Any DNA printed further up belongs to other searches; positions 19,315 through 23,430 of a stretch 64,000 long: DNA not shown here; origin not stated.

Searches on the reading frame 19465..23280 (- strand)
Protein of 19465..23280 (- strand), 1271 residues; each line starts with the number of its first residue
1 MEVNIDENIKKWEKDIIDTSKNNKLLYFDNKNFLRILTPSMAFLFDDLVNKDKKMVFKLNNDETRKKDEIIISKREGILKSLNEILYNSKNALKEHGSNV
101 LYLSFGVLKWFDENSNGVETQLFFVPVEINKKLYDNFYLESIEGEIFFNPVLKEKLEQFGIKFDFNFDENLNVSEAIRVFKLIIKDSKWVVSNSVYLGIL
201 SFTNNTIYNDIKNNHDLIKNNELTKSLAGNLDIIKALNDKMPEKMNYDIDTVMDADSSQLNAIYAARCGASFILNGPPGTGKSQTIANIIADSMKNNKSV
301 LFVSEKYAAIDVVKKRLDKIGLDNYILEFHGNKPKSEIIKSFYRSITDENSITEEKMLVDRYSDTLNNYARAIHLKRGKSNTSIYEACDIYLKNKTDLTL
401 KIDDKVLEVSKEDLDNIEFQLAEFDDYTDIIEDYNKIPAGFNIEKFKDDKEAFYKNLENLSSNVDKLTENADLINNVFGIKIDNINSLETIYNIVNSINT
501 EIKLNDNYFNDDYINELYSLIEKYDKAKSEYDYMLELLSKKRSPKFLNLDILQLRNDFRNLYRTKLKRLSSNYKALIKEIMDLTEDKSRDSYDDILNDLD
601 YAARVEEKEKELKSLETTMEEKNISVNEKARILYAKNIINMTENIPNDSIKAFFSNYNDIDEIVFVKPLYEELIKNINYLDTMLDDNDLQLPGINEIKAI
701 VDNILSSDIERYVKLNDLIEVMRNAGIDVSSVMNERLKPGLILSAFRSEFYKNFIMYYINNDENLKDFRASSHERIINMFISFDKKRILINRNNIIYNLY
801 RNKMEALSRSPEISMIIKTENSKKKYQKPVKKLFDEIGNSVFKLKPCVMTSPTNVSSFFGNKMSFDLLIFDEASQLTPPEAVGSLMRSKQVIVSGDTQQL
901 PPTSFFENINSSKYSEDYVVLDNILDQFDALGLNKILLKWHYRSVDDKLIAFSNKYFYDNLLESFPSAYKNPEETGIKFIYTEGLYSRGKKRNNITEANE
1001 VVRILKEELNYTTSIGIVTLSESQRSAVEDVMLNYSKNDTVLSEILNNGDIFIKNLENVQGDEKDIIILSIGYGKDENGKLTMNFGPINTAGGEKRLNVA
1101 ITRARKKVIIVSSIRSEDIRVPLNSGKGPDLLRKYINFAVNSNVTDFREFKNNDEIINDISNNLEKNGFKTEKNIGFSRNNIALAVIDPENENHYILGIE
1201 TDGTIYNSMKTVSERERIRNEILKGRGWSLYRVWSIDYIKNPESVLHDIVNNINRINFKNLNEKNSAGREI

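Call 4: search_protein_families(library=pfam, proteins=[window:19465-23280:-], max_evalue=0.01)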
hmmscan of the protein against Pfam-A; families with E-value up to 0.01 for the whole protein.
window:19465-23280:- (1271 aa): 10 families
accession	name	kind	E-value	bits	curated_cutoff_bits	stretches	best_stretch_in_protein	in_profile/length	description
PF18741.7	MTES_1575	-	2.4e-21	76.1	38.2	1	1159-1253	4-96/96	REase_MTES_1575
PF13195.11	DUF4011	-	9.7e-21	74.8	22.2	1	17-156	3-158/158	Protein of unknown function (DUF4011)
PF13086.12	AAA_11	-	2.2e-19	70.7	27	2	809-904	157-254/257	AAA domain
PF13087.12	AAA_12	-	2.6e-18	66.7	27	1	933-1113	15-193/195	AAA domain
PF13245.12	AAA_19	-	3.5e-07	30.9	25.1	1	260-365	2-102/134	AAA domain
PF01443.25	Viral_helicase1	-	5.7e-05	23.5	21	0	854-907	46-104/228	Viral superfamily 1 RNA helicase core domain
PF13604.12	AAA_30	-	7.5e-05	23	27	0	258-317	5-66/191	AAA domain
PF09848.15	SLFN-g3_helicase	-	0.0011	18.7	24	0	272-320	4-54/354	Schlafen group 3, DNA/RNA helicase domain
PF07088.17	GvpD_P-loop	-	0.0056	17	24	0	263-307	4-47/189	GvpD gas vesicle protein, P-loop domain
PF04480.18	DUF559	-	0.0063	16.8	20.6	0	1197-1253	55-108/109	Protein of unknown function (DUF559)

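Call 5: search_protein_families(library=padloc, proteins=[window:19465-23280:-], max_evalue=0.01)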
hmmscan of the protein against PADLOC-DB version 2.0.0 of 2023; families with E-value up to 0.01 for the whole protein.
window:19465-23280:- (1271 aa): 9 families
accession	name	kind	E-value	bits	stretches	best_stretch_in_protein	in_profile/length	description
PDLC05009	PDC-S37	-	2.1e-276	918.7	1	1-1262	1-1347/1550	-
PDLC02194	Hhe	-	3e-127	423.9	2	758-1257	1268-1784/1911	-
PDLC03924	MkoC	-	4.9e-33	112.3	3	936-1136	771-963/1136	-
PDLC03920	MkoA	-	1.8e-26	90.7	2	863-1114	790-1076/1112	-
PDLC03921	MkoA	-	7.4e-17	58.3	3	256-488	1028-1260/1607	-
PDLC02895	DpdJ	-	2.6e-10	35.8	2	1048-1118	393-458/2112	DpdJ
PDLC04173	GajB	-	2.7e-05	21.3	1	276-323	16-62/471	-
PDLC04140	mad8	-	0.0047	14.5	1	273-363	31-101/314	mads_8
PDLC00104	GajB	-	0.0082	12.9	0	1047-1113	500-564/574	UrvD helicase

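Call 14: find_encoding_contigs(protein=window:19465-23280:-, flank=10000, max_places=10)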
Protein window:19465-23280:- (1271 aa): 3 contigs read that carry it; 2 places shown.
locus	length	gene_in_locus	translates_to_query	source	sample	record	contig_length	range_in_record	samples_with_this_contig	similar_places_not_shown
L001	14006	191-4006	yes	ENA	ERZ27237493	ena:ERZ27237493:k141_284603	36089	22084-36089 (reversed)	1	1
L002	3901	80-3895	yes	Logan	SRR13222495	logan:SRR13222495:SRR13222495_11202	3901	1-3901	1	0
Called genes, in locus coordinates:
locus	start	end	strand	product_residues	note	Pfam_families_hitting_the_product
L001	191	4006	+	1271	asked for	PF13195:DUF4011, PF13086:AAA_11, PF13245:AAA_19 (faint), PF13086:AAA_11, PF13087:AAA_12, PF18741:MTES_1575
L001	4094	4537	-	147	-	PF13404:HTH_AsnC-type (weak), PF13412:HTH_24, PF01037:AsnC_trans_reg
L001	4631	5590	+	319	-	PF00152:tRNA-synt_2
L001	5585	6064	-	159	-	PF06939:DUF1286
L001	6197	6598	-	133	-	PF13380:CoA_binding_2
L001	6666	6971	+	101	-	PF02150:Zn_ribbon_RPB9, PF08271:Zn_Ribbon_TF (faint), PF12760:Zn_ribbon_IS1595 (faint), PF13240:Zn_Ribbon_1 (faint), PF01096:Zn_ribbon_TFIIS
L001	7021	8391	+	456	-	PF02881:SRP54_N, PF00448:SRP54, PF02978:SRP_SPB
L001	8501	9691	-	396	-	PF00890:FAD_binding_2 (weak), PF01134:GIDA (weak), PF01266:DAO, PF01494:FAD_binding_3, PF07992:Pyr_redox_2 (weak), PF12831:FAD_oxidored, PF13450:NAD_binding_8 (weak), PF22578:GGR_cat, +3 more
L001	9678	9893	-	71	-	PF13183:Fer4_8 (faint), PF00037:Fer4, PF13237:Fer4_10, PF12838:Fer4_7, PF13187:Fer4_9 (weak), PF12797:Fer4_2 (weak), PF00037:Fer4, PF12837:Fer4_6 (weak), +3 more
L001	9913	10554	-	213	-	PF00730:HhH-GPD, PF00633:HHH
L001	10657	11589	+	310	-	PF01435:Peptidase_M48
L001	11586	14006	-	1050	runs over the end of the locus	PF25596:CPSase_L_D1, PF02655:ATP-grasp_3 (faint), PF02786:CPSase_L_D2, PF02787:CPSase_L_D3, PF25596:CPSase_L_D1, PF02222:ATP-grasp (weak), PF02786:CPSase_L_D2, PF02142:MGS, +2 more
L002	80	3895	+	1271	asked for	PF13195:DUF4011, PF13086:AAA_11, PF13245:AAA_19 (faint), PF13086:AAA_11, PF13087:AAA_12, PF18741:MTES_1575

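Call 16: find_homologous_proteins(query=window:19465-23280:-, max_evalue=1e-10)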
Query window:19465-23280:- (1271 aa): 6125 proteins with E <= 1e-10 among 8000 candidates; the best 120 are listed.
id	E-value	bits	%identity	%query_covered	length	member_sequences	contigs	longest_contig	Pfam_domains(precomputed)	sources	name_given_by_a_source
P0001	0.0e+0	2683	97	100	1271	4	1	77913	PF13195.12,PF13087.13,PF13086.13,PF13245.13,PF18741.8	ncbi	-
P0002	0.0e+0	2264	80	100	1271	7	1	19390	PF13195.12,PF13087.13,PF13086.13,PF13245.13,PF18741.8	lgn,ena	-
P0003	0.0e+0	2241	81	100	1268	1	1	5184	PF13195.12,PF13087.13,PF13086.13,PF13245.13,PF18741.8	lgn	-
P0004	0.0e+0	2238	81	100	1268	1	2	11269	PF13195.12,PF13087.13,PF13086.13,PF13245.13,PF18741.8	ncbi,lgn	-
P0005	0.0e+0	2221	80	100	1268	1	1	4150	PF13195.12,PF13087.13,PF13086.13,PF07088.17,PF13245.13,PF18741.8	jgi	-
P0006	0.0e+0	1641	59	100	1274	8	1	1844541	PF13195.12,PF13087.13,PF13086.13,PF13245.13,PF18741.8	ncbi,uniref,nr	ncbi:DUF4011 domain-containing protein [Ferroplasma acidiphilum]|uniref:DUF4011 domain-containing pr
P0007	0.0e+0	1636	60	99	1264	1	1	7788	PF13195.12,PF13087.13,PF13086.13,PF13604.13,PF13245.13,PF18741.8,PF09848.16,PF04851.22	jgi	jgi:superfamily I DNA and/or RNA helicase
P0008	0.0e+0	1610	58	100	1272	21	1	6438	PF13195.12,PF13087.13,PF13086.13,PF13245.13,PF18741.8,PF04851.22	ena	-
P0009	0.0e+0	1609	58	100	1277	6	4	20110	PF13195.12,PF13087.13,PF13086.13,PF13245.13,PF18741.8,PF04851.22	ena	-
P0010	0.0e+0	1599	57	100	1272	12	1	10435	PF13195.12,PF13087.13,PF13086.13,PF13245.13,PF18741.8,PF04851.22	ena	-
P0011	0.0e+0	1595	58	99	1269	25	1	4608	PF13195.12,PF13087.13,PF13086.13,PF13604.13,PF13245.13,PF18741.8,PF04851.22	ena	-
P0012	0.0e+0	1589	58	100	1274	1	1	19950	PF13195.12,PF13087.13,PF13086.13,PF13245.13,PF18741.8,PF04851.22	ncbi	-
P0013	0.0e+0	1585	57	99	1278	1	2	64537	PF13195.12,PF13087.13,PF13086.13,PF13604.13,PF13245.13,PF18741.8,PF04851.22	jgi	jgi:tetratricopeptide (TPR) repeat protein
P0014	0.0e+0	1570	58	98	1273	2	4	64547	PF13195.12,PF13087.13,PF13086.13,PF13245.13,PF18741.8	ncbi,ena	-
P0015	0.0e+0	1564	57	99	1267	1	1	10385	PF13195.12,PF13087.13,PF13086.13,PF13245.13,PF18741.8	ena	-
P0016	0.0e+0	1548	57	100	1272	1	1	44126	PF13195.12,PF13087.13,PF13086.13,PF13245.13,PF18741.8,PF04851.22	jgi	jgi:DNA polymerase III delta prime subunit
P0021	0.0e+0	1431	54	100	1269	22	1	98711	PF13195.12,PF13087.13,PF13086.13,PF18741.8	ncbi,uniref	ncbi:AAA domain-containing protein [Acidiplasma sp.]|uniref:AAA domain-containing protein n=1 Tax=Ac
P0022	0.0e+0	1141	45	99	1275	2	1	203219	PF13195.12,PF13087.13,PF13086.13,PF13245.13,PF18741.8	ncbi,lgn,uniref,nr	ncbi:DUF4011 domain-containing protein [Picrophilus oshimae]|uniref:Superfamily I DNA and/or RNA hel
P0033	1.7e-162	561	38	43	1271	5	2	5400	PF13195.12,PF13087.13,PF13086.13,PF13604.13,PF13245.13,PF18741.8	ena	-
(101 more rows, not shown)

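Call 18: find_encoding_contigs(protein=P0001, flank=10000, max_places=4)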
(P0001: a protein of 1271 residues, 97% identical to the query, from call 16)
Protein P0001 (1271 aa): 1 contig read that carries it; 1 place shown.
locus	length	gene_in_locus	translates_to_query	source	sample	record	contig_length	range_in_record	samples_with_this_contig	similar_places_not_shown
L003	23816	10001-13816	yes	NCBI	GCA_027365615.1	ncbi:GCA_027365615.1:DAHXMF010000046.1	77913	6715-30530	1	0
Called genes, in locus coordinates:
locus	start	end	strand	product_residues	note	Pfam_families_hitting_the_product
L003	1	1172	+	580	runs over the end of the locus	PF00009:GTP_EFTU, PF01926:MMR_HSR1, PF03144:GTP_EFTU_D2 (faint), PF11987:IF-2, PF14578:GTP_EFTU_D4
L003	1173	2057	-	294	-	PF01699:Na_Ca_ex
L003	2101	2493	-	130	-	PF02675:AdoMet_dc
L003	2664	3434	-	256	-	PF24409:wHTH-PRTase_assc (weak)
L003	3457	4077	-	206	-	PF02581:TMP-TENI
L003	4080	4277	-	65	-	-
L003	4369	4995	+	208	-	PF01022:HTH_5 (weak), PF01047:MarR (faint), PF08279:HTH_11 (weak), PF21476:PF0610-like_N (weak), PF13412:HTH_24 (weak)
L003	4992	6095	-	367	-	PF01663:Phosphodiest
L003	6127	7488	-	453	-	PF01656:CbiA, PF13500:AAA_26, PF07685:GATase_3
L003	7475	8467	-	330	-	PF11760:CbiG_N, PF01890:CbiG_C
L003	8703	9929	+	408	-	PF07690:MFS_1, PF00083:Sugar_tr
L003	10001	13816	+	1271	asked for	PF13195:DUF4011, PF13086:AAA_11, PF13245:AAA_19 (faint), PF13086:AAA_11, PF13087:AAA_12, PF18741:MTES_1575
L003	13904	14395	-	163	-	PF13404:HTH_AsnC-type (weak), PF13412:HTH_24, PF01037:AsnC_trans_reg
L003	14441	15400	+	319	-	PF00152:tRNA-synt_2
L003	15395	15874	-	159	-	PF06939:DUF1286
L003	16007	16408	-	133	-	PF13380:CoA_binding_2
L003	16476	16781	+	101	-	PF02150:Zn_ribbon_RPB9, PF08271:Zn_Ribbon_TF (faint), PF12760:Zn_ribbon_IS1595 (faint), PF01096:Zn_ribbon_TFIIS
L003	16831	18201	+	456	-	PF02881:SRP54_N, PF00448:SRP54, PF02978:SRP_SPB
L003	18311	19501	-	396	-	PF00890:FAD_binding_2 (weak), PF01134:GIDA (weak), PF01266:DAO, PF01494:FAD_binding_3, PF07992:Pyr_redox_2 (weak), PF12831:FAD_oxidored, PF13450:NAD_binding_8 (weak), PF22578:GGR_cat, +3 more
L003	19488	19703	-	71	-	PF13183:Fer4_8 (faint), PF00037:Fer4, PF13237:Fer4_10, PF12838:Fer4_7, PF13187:Fer4_9 (weak), PF12797:Fer4_2 (weak), PF00037:Fer4, PF12837:Fer4_6 (weak), +3 more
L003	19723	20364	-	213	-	PF00730:HhH-GPD, PF00633:HHH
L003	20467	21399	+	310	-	PF01435:Peptidase_M48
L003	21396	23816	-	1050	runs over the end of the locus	PF25596:CPSase_L_D1, PF02655:ATP-grasp_3 (faint), PF02786:CPSase_L_D2, PF02787:CPSase_L_D3, PF25596:CPSase_L_D1, PF02222:ATP-grasp (weak), PF02786:CPSase_L_D2, PF02142:MGS, +2 more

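Call 19: find_encoding_contigs(protein=P0006, flank=10000, max_places=3)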
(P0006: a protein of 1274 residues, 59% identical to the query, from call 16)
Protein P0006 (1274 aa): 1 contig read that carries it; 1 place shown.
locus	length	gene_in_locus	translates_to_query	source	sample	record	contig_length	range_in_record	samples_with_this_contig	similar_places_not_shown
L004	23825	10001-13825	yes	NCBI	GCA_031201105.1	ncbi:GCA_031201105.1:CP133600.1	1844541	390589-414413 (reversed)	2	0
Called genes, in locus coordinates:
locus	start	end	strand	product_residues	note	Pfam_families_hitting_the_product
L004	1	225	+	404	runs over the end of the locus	PF01306:LacY_symp (weak), PF07690:MFS_1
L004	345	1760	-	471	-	PF13520:AA_permease_2, PF00324:AA_permease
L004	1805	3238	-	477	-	PF00083:Sugar_tr, PF07690:MFS_1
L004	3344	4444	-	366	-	PF01663:Phosphodiest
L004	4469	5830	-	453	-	PF01656:CbiA, PF13500:AAA_26 (weak), PF07685:GATase_3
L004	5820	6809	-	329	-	PF11760:CbiG_N, PF01890:CbiG_C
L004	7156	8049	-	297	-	PF00872:Transposase_mut, PF10551:MULE (faint)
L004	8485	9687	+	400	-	PF07690:MFS_1, PF00083:Sugar_tr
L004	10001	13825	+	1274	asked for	PF13195:DUF4011, PF13086:AAA_11, PF13245:AAA_19 (faint), PF13086:AAA_11 (weak), PF13087:AAA_12, PF18741:MTES_1575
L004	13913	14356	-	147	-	PF01978:TrmB (weak), PF13404:HTH_AsnC-type (weak), PF13412:HTH_24, PF01037:AsnC_trans_reg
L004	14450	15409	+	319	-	PF00152:tRNA-synt_2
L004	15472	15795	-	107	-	PF01638:HxlR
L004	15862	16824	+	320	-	PF00089:Trypsin, PF13365:Trypsin_2, PF00595:PDZ (weak), PF13180:PDZ_2, PF17820:PDZ_6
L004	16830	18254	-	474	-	PF00587:tRNA-synt_2b (weak), PF03129:HGTP_anticodon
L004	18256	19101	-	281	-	PF00571:CBS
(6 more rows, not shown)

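Call 26: find_encoding_contigs(protein=P0022, flank=8000, max_places=2)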
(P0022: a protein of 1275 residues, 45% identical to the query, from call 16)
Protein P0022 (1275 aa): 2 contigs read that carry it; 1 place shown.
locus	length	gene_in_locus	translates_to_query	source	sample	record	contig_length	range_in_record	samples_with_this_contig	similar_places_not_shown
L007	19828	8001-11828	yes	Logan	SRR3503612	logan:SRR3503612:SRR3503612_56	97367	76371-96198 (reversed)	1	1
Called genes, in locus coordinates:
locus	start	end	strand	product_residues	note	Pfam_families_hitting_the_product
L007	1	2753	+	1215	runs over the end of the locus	PF00496:SBP_bac_5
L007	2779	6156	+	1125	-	PF02514:CobN-Mg_chel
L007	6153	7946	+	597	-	PF01078:Mg_chelatase (faint), PF07728:AAA_5 (faint), PF17863:AAA_lid_2 (weak), PF13519:VWA_2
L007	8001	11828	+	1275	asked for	PF13195:DUF4011, PF13086:AAA_11 (weak), PF13245:AAA_19 (faint), PF13086:AAA_11, PF13087:AAA_12, PF18741:MTES_1575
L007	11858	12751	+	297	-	PF01180:DHO_dh, PF01207:Dus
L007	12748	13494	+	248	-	PF10418:DHODB_Fe-S_bind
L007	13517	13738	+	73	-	-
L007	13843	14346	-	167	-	-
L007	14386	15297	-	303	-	PF03069:FmdA_AmdA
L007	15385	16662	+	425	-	PF03972:MmgE_PrpD_N, PF19305:MmgE_PrpD_C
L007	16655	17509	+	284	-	PF13714:PEP_mutase, PF00463:ICL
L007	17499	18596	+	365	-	PF00285:Citrate_synt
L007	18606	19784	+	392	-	PF00180:Iso_dh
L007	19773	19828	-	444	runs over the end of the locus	PF13520:AA_permease_2, PF00324:AA_permease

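Call 27: find_encoding_contigs(protein=P0021, flank=8000, max_places=2)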
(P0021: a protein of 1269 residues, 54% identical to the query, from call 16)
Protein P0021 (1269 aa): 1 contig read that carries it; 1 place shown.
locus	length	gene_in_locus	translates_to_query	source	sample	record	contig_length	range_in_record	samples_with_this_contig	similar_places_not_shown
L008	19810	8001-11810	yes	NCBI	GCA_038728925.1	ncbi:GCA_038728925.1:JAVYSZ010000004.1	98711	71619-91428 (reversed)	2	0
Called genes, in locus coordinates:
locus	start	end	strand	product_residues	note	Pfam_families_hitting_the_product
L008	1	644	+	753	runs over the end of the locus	PF18072:FGAR-AT_linker, PF00586:AIRS, PF02769:AIRS_C, PF00586:AIRS, PF02769:AIRS_C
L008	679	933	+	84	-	-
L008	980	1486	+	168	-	-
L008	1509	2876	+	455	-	PF00206:Lyase_1, PF10397:ADSL_C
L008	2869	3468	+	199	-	-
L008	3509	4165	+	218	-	PF06778:Chlor_dismutase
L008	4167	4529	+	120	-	PF00581:Rhodanese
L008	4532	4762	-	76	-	PF00833:Ribosomal_S17e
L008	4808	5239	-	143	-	PF00582:Usp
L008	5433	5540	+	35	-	-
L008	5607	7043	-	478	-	PF00587:tRNA-synt_2b (weak), PF03129:HGTP_anticodon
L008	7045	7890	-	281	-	PF00571:CBS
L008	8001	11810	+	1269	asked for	PF13195:DUF4011, PF13086:AAA_11 (weak), PF13087:AAA_12, PF18741:MTES_1575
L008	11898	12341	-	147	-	PF13404:HTH_AsnC-type (weak), PF13412:HTH_24, PF09339:HTH_IclR (weak), PF01037:AsnC_trans_reg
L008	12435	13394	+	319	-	PF00152:tRNA-synt_2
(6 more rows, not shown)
